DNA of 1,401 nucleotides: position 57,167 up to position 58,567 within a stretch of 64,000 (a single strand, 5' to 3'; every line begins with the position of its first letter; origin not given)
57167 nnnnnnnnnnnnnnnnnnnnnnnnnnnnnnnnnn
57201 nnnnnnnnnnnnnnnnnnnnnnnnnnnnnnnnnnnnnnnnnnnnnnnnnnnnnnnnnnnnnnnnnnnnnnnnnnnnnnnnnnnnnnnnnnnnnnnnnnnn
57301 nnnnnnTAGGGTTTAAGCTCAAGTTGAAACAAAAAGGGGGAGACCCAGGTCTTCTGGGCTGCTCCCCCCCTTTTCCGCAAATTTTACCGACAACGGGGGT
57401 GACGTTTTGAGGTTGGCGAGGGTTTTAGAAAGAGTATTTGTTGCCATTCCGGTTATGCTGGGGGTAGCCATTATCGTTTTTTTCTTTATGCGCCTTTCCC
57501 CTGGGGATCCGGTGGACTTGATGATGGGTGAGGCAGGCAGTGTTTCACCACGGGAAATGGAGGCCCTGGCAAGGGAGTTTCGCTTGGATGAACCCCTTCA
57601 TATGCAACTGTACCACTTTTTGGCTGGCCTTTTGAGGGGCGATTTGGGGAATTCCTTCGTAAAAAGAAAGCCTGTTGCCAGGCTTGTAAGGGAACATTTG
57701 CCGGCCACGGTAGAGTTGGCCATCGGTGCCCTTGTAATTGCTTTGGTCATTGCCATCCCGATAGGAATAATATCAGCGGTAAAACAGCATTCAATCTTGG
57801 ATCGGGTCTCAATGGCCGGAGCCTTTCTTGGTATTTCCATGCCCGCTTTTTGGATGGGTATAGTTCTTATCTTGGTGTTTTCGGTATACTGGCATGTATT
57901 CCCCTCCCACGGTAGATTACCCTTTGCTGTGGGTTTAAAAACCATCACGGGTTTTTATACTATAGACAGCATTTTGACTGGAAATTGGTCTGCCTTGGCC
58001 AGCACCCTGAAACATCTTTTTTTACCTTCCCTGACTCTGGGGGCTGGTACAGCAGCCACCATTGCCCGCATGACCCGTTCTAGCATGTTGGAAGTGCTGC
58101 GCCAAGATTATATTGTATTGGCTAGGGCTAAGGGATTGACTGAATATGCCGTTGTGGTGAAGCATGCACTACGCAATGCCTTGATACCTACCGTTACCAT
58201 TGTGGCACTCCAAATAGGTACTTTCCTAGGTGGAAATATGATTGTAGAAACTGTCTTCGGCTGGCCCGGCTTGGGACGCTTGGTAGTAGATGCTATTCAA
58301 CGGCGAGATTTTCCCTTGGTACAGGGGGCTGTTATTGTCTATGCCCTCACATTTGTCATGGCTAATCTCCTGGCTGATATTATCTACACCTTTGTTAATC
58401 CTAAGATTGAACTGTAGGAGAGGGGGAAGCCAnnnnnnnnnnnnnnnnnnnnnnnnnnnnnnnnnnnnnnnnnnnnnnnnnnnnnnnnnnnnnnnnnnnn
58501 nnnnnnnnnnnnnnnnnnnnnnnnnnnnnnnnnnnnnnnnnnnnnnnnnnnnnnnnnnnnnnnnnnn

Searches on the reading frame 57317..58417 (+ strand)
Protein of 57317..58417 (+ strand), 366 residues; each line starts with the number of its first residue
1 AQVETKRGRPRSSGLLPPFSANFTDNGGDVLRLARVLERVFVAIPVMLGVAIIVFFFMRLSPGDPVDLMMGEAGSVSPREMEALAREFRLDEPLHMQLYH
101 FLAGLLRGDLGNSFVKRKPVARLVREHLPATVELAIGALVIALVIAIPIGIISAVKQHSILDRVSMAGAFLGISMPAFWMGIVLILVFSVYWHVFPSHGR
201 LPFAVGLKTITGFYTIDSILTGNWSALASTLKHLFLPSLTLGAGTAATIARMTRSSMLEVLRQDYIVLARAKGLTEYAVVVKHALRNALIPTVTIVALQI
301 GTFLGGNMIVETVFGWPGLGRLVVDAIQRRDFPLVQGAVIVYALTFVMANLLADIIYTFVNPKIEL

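Call 65: search_protein_families(library=pfam, proteins=[window:57317-58417:+], max_evalue=0.00001)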
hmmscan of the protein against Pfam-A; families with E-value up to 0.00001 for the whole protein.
window:57317-58417:+ (366 aa): 2 families
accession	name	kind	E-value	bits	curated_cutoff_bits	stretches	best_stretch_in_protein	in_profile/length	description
PF00528.27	BPD_transp_1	-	5.8e-42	143.9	26.4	1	146-364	1-182/184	Binding-protein-dependent transport system inner membrane component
PF19300.4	BPD_transp_1_N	-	4.5e-10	40.1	23.8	1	36-135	5-114/114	Binding-prot-dependent transport system membrane comp, N-term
